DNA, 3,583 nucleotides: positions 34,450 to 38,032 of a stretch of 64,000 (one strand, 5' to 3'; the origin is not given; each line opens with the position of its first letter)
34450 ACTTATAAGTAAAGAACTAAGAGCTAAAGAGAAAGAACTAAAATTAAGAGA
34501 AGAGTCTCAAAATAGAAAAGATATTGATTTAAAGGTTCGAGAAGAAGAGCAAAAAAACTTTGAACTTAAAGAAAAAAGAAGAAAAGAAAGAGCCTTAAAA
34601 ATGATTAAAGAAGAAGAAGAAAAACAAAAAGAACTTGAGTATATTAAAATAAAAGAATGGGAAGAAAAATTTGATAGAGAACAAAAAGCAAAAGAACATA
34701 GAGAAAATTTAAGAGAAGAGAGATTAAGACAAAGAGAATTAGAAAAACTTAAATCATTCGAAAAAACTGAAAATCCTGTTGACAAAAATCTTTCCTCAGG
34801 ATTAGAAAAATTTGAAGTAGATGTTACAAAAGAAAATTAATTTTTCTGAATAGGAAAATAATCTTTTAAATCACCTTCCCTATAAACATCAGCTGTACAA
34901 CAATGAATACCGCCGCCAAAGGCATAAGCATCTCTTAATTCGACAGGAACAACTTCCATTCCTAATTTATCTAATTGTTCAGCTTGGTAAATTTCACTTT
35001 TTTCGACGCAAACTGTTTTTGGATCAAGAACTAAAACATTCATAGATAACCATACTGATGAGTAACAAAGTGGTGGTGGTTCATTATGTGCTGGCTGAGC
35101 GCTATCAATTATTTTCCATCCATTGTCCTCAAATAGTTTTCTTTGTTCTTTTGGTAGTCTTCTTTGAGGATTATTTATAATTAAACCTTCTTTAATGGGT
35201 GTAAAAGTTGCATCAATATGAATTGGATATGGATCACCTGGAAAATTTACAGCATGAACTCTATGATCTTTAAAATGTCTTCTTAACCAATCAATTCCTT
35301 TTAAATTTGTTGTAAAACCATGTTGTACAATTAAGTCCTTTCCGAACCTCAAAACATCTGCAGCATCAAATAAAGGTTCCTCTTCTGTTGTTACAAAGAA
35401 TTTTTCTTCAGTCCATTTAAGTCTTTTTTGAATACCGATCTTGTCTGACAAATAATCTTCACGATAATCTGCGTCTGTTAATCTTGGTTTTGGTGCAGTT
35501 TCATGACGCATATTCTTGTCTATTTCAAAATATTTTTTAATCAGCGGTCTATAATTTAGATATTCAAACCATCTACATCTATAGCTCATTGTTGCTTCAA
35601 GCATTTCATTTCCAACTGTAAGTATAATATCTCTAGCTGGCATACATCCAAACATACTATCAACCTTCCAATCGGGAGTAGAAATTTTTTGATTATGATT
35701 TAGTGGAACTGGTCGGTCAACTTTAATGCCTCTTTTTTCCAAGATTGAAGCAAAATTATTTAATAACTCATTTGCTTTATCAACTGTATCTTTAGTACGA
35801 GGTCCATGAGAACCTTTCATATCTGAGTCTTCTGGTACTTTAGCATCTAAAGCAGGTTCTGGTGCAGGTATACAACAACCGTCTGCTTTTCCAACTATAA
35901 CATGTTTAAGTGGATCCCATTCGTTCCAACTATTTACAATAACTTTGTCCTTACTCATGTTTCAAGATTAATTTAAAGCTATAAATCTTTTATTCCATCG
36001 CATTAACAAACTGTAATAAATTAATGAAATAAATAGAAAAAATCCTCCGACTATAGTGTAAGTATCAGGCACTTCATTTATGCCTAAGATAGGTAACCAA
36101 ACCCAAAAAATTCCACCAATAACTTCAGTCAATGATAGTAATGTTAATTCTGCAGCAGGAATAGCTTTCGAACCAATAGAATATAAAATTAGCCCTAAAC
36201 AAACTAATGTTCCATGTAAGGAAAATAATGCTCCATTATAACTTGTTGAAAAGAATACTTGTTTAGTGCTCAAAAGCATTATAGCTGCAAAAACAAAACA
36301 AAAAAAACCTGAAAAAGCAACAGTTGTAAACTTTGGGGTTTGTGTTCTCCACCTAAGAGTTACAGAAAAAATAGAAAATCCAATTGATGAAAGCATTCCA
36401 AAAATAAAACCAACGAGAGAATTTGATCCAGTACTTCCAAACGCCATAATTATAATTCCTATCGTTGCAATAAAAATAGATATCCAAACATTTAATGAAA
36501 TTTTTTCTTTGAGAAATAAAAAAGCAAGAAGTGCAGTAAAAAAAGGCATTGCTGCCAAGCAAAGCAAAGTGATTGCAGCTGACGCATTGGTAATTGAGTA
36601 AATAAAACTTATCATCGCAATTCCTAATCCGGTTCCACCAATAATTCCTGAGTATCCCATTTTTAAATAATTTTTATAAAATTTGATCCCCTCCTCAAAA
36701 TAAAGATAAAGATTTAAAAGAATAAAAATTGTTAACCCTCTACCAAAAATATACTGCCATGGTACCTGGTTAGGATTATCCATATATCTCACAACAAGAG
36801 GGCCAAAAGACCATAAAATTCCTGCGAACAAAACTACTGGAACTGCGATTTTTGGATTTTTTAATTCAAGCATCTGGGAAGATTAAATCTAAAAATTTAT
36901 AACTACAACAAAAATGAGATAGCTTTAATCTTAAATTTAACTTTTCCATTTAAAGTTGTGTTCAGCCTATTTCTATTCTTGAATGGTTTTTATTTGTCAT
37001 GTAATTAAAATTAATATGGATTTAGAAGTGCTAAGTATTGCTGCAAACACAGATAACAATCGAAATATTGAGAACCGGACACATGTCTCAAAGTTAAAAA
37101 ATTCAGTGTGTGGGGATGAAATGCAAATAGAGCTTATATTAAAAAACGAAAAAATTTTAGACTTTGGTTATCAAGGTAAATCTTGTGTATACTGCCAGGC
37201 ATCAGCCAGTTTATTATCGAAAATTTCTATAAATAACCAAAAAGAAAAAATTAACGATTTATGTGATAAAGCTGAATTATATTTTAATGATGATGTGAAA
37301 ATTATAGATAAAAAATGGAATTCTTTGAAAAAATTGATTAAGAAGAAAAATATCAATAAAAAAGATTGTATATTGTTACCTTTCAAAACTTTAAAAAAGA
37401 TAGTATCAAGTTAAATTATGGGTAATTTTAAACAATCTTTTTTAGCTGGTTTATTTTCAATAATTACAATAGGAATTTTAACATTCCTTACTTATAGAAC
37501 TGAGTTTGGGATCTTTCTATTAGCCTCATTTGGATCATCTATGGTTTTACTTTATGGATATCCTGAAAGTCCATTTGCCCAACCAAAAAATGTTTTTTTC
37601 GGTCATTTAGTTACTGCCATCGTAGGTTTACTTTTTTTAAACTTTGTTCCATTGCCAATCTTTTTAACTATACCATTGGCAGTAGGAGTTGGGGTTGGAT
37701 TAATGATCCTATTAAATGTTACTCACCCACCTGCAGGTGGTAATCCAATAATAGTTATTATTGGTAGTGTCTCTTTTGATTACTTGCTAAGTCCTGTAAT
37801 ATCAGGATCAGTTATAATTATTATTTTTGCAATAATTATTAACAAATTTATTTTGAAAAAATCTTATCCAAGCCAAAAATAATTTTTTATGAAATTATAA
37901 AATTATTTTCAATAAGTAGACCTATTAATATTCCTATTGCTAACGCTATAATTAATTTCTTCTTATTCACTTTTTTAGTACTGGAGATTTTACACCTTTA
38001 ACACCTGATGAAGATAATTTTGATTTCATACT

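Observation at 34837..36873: Two-gene transporter + AGAT-like amidinotransferase unit with an altered acceptor pocket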

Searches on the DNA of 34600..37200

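Call 80: search_rna_families(source=window, start=34600, end=37200, threshold=evalue, max_evalue=1)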
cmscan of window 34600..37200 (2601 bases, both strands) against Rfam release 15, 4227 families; matches with E-value up to 1: 2.
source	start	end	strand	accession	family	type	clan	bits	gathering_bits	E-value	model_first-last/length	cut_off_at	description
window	36724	36788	-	RF02661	icaR_5p_UTR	Cis-reg;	-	23.5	88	0.97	1-75/75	no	icaR 5' UTR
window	36901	36992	+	RF00019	Y_RNA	Gene;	-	22.5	38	0.19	1-96/96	no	Y RNA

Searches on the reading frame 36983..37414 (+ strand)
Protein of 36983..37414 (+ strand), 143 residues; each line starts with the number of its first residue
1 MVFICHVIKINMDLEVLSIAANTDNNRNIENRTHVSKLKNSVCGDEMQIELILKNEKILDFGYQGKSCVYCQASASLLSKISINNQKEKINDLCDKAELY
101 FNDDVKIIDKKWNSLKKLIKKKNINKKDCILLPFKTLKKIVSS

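Call 88: search_protein_families(library=pfam, proteins=[window:36983-37414:+], max_evalue=0.001)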
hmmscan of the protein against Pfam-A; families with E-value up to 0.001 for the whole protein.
window:36983-37414:+ (143 aa): 1 family
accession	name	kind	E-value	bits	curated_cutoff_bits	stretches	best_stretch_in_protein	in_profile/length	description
PF01592.21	NifU_N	-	1.1e-07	32.4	22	1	16-86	6-79/127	NifU-like N terminal domain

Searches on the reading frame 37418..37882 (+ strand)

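Call 88: search_protein_families(library=pfam, proteins=[window:37418-37882:+], max_evalue=0.001)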
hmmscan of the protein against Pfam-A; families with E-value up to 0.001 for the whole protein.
window:37418-37882:+ (154 aa): 1 family
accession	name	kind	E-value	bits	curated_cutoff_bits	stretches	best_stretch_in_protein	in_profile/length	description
PF04982.19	TM_HPP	-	1.3e-39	135.7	27.2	1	3-151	5-157/157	HPP, transmembrane region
